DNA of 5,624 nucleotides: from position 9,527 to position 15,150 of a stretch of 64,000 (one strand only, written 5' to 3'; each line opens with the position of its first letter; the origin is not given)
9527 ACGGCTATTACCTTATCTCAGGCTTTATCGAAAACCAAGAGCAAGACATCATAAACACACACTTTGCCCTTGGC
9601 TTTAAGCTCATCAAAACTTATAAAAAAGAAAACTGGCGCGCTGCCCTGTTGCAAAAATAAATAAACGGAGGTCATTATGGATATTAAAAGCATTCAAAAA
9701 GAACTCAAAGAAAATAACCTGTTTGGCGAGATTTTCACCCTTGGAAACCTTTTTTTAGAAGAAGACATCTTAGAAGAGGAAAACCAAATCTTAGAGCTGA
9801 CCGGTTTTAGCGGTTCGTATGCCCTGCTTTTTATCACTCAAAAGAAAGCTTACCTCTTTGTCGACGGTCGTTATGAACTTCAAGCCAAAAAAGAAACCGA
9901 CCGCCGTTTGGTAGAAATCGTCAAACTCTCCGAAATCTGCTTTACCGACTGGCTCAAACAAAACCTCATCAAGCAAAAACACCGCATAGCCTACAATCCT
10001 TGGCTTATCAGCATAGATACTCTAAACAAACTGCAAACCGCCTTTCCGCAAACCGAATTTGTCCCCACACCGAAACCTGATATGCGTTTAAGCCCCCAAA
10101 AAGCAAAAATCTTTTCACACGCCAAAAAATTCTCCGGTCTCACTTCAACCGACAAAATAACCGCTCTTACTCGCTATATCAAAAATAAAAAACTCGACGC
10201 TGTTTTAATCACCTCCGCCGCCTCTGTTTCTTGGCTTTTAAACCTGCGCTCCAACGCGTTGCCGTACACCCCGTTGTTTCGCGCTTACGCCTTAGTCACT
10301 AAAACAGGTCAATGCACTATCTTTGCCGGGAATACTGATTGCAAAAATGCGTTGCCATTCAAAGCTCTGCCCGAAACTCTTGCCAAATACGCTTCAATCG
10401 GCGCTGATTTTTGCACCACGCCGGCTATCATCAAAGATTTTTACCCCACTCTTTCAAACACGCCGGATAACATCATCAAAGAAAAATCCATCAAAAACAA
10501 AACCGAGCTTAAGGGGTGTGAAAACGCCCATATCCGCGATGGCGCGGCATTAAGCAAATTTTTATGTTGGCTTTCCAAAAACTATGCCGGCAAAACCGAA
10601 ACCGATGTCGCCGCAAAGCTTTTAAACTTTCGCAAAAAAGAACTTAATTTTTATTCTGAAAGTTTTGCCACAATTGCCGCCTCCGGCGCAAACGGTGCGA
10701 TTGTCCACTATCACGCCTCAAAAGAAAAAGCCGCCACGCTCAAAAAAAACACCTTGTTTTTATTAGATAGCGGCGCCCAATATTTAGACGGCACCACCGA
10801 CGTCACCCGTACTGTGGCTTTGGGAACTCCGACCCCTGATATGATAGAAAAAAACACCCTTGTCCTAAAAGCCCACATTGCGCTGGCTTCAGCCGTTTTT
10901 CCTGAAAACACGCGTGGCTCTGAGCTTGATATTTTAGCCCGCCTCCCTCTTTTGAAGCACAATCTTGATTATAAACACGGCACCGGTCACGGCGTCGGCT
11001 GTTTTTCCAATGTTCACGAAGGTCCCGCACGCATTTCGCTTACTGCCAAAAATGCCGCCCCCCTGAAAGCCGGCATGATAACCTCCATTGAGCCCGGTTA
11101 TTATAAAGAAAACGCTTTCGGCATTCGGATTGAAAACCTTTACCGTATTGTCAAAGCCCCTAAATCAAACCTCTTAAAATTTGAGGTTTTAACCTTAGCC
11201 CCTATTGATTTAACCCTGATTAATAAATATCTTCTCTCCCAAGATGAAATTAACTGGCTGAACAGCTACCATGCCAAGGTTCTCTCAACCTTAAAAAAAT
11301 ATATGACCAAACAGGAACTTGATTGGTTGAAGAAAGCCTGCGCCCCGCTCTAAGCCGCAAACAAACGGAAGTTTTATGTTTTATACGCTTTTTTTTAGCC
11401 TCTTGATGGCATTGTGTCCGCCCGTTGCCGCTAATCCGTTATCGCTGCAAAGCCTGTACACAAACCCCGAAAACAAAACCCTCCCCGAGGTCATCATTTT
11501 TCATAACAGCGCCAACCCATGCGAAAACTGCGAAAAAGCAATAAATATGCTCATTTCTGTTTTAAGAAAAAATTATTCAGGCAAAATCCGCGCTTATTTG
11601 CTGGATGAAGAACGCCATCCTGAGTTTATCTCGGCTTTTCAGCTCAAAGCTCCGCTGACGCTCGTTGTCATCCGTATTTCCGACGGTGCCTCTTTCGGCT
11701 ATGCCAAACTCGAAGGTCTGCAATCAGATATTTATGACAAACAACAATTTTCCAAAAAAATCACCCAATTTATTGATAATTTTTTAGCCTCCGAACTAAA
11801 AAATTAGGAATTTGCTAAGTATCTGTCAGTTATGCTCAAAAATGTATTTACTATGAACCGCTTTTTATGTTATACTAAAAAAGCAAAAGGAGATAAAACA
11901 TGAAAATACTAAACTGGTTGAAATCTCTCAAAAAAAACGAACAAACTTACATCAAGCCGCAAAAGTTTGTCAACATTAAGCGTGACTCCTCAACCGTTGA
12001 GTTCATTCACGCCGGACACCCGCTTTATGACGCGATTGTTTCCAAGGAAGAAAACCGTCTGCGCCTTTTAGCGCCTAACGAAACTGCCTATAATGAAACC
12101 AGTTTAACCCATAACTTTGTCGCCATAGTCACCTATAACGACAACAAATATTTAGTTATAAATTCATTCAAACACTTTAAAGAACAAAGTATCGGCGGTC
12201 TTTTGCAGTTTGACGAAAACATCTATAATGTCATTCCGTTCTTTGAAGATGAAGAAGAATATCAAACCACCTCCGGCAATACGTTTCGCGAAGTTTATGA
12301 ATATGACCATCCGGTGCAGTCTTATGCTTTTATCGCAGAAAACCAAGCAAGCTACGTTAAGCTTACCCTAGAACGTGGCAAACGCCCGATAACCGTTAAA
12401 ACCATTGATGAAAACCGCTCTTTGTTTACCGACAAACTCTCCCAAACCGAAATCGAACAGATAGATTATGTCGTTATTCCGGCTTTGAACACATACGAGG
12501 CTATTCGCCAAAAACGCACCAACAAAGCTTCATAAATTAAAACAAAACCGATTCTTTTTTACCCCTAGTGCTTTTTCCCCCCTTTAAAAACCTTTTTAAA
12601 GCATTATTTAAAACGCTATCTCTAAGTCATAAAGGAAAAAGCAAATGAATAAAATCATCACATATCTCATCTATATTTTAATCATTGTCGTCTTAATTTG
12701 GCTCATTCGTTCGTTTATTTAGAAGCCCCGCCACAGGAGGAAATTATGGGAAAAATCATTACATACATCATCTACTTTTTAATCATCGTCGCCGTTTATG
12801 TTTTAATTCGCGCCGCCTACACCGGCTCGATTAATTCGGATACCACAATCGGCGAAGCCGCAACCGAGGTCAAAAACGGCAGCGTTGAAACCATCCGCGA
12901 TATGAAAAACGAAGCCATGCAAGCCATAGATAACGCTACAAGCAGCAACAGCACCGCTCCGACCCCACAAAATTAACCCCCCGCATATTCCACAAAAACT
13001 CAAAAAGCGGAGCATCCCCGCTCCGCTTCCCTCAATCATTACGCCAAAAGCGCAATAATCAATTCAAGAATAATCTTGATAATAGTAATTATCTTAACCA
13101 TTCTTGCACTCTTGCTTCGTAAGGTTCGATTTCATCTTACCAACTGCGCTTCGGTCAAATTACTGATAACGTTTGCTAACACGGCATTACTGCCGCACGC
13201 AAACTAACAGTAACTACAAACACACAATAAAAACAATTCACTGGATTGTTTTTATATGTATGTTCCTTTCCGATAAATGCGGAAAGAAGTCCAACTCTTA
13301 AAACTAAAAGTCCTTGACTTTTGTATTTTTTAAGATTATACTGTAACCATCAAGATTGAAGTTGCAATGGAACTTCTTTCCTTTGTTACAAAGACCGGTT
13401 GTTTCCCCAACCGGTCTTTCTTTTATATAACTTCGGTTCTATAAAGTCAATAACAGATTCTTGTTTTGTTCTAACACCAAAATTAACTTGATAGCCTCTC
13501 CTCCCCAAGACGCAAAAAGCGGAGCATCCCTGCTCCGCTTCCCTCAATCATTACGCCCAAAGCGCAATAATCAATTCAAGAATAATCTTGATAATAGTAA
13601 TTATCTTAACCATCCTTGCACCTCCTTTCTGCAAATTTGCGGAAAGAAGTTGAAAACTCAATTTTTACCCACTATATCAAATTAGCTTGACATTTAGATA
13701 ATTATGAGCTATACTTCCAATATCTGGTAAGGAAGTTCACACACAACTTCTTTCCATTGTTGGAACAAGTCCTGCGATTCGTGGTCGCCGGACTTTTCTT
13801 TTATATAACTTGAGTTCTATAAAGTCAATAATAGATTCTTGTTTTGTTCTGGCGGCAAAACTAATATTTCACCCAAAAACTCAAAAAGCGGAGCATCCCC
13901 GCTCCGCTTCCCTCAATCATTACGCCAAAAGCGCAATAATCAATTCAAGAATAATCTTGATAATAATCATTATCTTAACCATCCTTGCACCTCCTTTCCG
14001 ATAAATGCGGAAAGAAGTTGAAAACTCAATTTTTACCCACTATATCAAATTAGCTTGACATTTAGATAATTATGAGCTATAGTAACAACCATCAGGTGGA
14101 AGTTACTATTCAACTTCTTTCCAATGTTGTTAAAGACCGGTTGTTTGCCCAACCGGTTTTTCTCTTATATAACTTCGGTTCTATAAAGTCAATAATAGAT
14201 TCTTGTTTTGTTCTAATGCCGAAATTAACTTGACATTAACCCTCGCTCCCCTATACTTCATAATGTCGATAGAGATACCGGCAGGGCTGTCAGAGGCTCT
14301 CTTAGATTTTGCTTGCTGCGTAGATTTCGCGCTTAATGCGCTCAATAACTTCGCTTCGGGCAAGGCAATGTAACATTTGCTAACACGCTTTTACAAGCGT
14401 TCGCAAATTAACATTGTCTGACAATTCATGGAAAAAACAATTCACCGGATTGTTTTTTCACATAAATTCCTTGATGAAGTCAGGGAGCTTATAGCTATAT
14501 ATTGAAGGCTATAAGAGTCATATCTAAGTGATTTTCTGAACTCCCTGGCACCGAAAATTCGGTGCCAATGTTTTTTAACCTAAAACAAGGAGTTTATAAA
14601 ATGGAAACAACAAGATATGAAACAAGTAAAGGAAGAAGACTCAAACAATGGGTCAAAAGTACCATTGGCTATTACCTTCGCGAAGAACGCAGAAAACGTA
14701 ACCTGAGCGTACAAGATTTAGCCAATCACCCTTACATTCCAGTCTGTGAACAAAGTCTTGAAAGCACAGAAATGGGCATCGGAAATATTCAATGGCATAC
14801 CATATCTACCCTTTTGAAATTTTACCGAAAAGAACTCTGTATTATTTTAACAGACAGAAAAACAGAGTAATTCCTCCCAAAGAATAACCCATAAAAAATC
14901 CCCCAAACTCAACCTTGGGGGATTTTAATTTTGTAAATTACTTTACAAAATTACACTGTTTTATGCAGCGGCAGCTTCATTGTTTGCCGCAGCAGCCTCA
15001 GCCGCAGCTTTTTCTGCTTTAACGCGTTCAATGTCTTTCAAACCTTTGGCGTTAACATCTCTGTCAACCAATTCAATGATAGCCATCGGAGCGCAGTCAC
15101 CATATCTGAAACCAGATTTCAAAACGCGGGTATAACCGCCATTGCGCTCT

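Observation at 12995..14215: Triplicated type I toxin-antitoxin-like cassette: a 20-aa hydrophobic peptide gene with a divergent small RNA overlapping its 5' UTR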

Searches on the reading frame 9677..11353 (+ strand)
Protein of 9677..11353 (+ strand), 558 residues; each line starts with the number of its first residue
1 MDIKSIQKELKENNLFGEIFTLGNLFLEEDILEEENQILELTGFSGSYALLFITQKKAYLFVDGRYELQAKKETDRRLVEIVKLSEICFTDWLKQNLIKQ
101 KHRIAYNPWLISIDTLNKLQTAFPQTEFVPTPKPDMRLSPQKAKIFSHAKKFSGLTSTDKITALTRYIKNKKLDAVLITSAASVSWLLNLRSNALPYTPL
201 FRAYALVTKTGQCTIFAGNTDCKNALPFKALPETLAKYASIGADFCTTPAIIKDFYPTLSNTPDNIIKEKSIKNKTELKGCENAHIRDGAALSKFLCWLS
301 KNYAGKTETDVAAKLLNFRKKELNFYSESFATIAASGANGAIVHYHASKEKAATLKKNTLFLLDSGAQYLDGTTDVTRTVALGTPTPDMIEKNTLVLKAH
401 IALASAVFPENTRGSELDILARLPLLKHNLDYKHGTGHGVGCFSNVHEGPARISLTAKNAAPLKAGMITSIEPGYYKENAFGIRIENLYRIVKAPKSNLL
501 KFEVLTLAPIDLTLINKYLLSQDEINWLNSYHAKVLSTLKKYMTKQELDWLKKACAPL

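Call 14: search_protein_families(library=pfam, proteins=[window:9677-11353:+], max_evalue=0.01)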
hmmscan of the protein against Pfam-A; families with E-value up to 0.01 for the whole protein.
window:9677-11353:+ (558 aa): 4 families
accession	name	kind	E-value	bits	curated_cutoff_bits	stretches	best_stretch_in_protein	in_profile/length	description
PF00557.29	Peptidase_M24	-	8.1e-50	169.9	23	1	282-491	4-206/208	Metallopeptidase family M24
PF16189.11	Creatinase_N_2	-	5.8e-23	82.1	29.7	1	139-244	4-110/161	Creatinase/Prolidase N-terminal domain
PF16188.10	Peptidase_M24_C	-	1.4e-22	79.8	28.9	1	499-558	2-63/63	C-terminal region of peptidase_M24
PF01321.24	Creatinase_N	-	1.1e-16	62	22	1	41-132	28-119/128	Creatinase/Prolidase N-terminal domain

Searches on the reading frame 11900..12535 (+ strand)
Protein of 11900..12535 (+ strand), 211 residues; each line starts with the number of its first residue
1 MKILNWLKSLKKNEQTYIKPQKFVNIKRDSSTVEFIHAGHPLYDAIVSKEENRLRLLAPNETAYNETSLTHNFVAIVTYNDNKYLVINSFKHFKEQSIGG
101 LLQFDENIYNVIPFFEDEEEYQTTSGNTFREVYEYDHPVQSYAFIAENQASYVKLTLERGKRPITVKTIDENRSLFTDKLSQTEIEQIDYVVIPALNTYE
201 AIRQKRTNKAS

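Call 13: find_encoding_contigs(protein=window:11900-12535:+, flank=10000, max_places=10)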
Protein window:11900-12535:+ (211 aa): 4 contigs read that carry it; 2 places shown.
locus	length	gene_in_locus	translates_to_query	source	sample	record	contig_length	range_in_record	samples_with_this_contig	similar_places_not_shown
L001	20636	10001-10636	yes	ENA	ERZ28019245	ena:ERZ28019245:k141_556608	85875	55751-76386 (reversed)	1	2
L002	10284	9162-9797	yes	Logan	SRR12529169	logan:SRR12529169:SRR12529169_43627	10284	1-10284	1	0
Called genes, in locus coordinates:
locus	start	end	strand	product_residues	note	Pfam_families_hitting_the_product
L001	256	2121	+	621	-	PF06480:FtsH_ext, PF00004:AAA, PF07728:AAA_5 (weak), PF17862:AAA_lid_3, PF01434:Peptidase_M41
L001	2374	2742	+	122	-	PF04956:TrbC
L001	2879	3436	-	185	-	-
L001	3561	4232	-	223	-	-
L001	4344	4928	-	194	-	PF00186:DHFR_1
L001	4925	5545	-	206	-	PF01351:RNase_HII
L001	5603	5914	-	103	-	PF00581:Rhodanese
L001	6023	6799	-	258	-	-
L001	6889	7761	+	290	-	PF06325:PrmA, PF01135:PCMT, PF05175:MTS, PF13489:Methyltransf_23 (weak), PF12847:Methyltransf_18 (weak), PF13649:Methyltransf_25 (weak), PF13847:Methyltransf_31 (weak)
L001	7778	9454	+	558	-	PF01321:Creatinase_N, PF16189:Creatinase_N_2, PF00557:Peptidase_M24, PF16188:Peptidase_M24_C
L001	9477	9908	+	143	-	-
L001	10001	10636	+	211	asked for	-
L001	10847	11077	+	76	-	-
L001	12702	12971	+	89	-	-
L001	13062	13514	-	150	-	PF01196:Ribosomal_L17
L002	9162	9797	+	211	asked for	-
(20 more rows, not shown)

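Call 14: search_protein_families(library=pfam, proteins=[window:11900-12535:+], max_evalue=0.01)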
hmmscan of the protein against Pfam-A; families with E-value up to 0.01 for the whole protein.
window:11900-12535:+ (211 aa): 0 families

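Call 66: search_protein_families(library=phrogs, proteins=[window:11900-12535:+], max_evalue=1)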
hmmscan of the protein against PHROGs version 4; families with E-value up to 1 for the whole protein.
window:11900-12535:+ (211 aa): 0 families

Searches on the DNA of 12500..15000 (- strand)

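Call 5: search_rna_families(source=window, start=12500, end=15000, threshold=evalue, max_evalue=10, show_alignments=3)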
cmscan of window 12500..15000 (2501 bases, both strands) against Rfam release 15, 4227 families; matches with E-value up to 10: 20.
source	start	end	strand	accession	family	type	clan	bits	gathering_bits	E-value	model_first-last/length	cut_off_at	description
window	14883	14949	-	RF02362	Yfr10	Gene; sRNA;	-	27.3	43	0.28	1-78/78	no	Cyanobacterial functional RNA 10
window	14770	14929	+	RF02452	ncr1575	Gene; sRNA;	-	24.2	60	1.3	1-212/212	no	Bacillus sRNA ncr1575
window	14870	14939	+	RF02362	Yfr10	Gene; sRNA;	-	22.9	43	2.3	1-78/78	no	Cyanobacterial functional RNA 10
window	13273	13428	+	RF02053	STnc430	Gene; sRNA;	-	22.5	47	1.5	1-162/162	no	Enterobacterial sRNA STnc430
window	13385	13486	-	RF02617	SSRC10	Gene; sRNA;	-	22.4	56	0.27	1-113/113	no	Streptococcus sRNA 10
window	14487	14604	+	RF04310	nqrA-II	Cis-reg;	-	21.9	55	1.3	1-174/174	no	nqrA-II ncRNA motif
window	13885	13943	-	RF01809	symR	Gene; antitoxin;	-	21.8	61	0.43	1-77/77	no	SymR antitoxin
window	13004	13062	-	RF01809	symR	Gene; antitoxin;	-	21.8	61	0.43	1-77/77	no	SymR antitoxin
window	14860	14962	-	RF04157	MIR9486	Gene; miRNA;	-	21.6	100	0.34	1-119/119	no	MIR9486 microRNA precursor family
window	13218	13265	-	RF04176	mir-3149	Gene; miRNA;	-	21.2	100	0.97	1-83/83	no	mir-3149 microRNA precursor family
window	12723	12792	-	RF00270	SNORD61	Gene; snRNA; snoRNA; CD-box;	CL00067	20.2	43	9.8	1-72/72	no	Small nucleolar RNA SNORD61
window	14862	14961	+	RF04128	MIR8562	Gene; miRNA;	-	20.1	211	1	61-184/242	no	MIR8562 microRNA precursor family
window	13212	13271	-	RF04060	mir-703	Gene; miRNA;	-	19.4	88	2.5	1-67/67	no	mir-703 microRNA precursor family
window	13002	13093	-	RF02875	AS-pc01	Gene; antisense;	-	18.9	79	3.6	1-99/99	no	Antisense to pHK01_035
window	14231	14334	+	RF02335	GlsR2_miR4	Gene; snRNA; snoRNA; CD-box;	-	18.2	100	4.9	1-106/106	no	Giardia snoRNA GlsR2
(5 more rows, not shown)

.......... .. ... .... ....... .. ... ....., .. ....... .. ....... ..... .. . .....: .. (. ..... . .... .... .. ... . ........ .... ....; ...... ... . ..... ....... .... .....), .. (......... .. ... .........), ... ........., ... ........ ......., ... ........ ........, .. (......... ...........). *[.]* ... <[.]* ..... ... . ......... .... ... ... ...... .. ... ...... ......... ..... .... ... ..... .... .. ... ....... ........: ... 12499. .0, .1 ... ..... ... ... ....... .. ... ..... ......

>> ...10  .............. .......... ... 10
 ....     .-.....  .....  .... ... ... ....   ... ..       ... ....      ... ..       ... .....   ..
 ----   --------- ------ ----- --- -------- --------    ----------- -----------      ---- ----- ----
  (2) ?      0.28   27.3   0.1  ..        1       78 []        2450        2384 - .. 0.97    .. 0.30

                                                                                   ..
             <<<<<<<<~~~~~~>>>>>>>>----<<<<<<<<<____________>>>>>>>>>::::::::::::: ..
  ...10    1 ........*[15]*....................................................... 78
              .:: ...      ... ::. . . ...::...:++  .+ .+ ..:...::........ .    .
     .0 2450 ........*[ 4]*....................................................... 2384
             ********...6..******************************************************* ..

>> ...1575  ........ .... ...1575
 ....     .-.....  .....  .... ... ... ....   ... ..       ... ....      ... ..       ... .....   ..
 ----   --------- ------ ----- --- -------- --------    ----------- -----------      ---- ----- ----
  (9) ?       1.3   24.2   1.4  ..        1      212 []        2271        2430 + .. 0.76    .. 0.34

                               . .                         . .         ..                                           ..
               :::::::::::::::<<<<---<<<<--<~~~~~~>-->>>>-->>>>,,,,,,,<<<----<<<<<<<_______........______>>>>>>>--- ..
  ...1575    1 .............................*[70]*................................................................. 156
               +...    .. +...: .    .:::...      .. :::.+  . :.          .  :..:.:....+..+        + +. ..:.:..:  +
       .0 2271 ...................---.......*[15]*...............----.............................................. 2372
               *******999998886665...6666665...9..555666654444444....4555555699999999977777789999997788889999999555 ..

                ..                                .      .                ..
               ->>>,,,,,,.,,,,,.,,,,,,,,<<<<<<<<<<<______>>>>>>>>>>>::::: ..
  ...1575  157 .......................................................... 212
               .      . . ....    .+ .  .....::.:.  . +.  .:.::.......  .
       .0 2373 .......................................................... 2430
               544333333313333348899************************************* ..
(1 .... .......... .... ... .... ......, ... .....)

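Call 31: search_dna_similar(query=window:13866-14237:-, collection=phages, mode=distant, max_evalue=0.01)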
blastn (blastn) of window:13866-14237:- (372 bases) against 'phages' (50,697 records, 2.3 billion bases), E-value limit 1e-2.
No match.

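Call 32: search_dna_similar(query=window:13866-14237:-, collection=plasmids, mode=distant, max_evalue=0.01)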
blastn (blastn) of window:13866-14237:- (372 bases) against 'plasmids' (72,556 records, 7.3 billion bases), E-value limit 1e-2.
No match.

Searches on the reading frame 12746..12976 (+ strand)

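Call 14: search_protein_families(library=pfam, proteins=[window:12746-12976:+], max_evalue=0.01)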
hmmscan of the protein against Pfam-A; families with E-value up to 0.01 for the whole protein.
window:12746-12976:+ (76 aa): 0 families

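Call 66: search_protein_families(library=phrogs, proteins=[window:12746-12976:+], max_evalue=1)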
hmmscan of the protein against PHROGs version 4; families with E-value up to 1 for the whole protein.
window:12746-12976:+ (76 aa): 2 families
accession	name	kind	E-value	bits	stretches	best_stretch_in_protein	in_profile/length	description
phrog_6586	-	unknown function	0.12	13.3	1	1-42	54-97/129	-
phrog_19614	-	unknown function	0.14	13.2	1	44-63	15-34/61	-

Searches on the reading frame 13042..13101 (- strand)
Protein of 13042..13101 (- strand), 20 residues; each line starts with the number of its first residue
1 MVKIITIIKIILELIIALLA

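Call 42: search_protein_families(library=pfam, proteins=[window:13042-13101:-], max_evalue=10)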
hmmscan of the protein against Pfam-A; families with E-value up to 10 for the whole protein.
seq(20 aa): 0 families

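Call 43: search_protein_families(library=ncbifam, proteins=[window:13042-13101:-], max_evalue=10)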
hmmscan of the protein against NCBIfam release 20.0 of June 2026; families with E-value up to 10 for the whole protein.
seq(20 aa): 0 families

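Call 66: search_protein_families(library=phrogs, proteins=[window:13042-13101:-], max_evalue=1)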
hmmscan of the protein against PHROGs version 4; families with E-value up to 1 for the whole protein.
seq(20 aa): 0 families

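Call 76: list_cluster_members(proteins=[window:13042-13101:-, window:13554-13613:-, window:13923-13982:-, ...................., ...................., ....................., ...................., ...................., window:13554-13661:-, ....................])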
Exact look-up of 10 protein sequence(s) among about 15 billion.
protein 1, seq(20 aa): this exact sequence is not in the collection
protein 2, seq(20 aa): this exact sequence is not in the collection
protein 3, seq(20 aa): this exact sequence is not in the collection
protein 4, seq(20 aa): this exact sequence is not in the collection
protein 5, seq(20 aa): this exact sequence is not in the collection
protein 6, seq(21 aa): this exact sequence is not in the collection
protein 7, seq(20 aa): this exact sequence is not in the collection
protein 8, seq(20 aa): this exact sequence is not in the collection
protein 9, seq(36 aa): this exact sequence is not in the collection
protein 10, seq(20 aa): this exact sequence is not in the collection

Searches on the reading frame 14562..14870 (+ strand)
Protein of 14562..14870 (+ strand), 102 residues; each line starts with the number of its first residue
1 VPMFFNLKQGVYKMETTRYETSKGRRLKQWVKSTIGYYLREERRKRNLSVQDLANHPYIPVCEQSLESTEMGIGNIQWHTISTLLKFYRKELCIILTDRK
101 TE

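Call 14: search_protein_families(library=pfam, proteins=[window:14562-14870:+], max_evalue=0.01)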
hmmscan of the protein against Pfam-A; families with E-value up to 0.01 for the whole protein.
window:14562-14870:+ (102 aa): 0 families

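Call 66: search_protein_families(library=phrogs, proteins=[window:14601-14870:+], max_evalue=1)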
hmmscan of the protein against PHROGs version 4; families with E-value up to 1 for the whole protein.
window:14601-14870:+ (89 aa): 1 family
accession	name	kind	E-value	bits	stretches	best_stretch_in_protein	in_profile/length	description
phrog_3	-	transcription regulation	0.053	14.3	1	15-76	82-138/430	transcriptional repressor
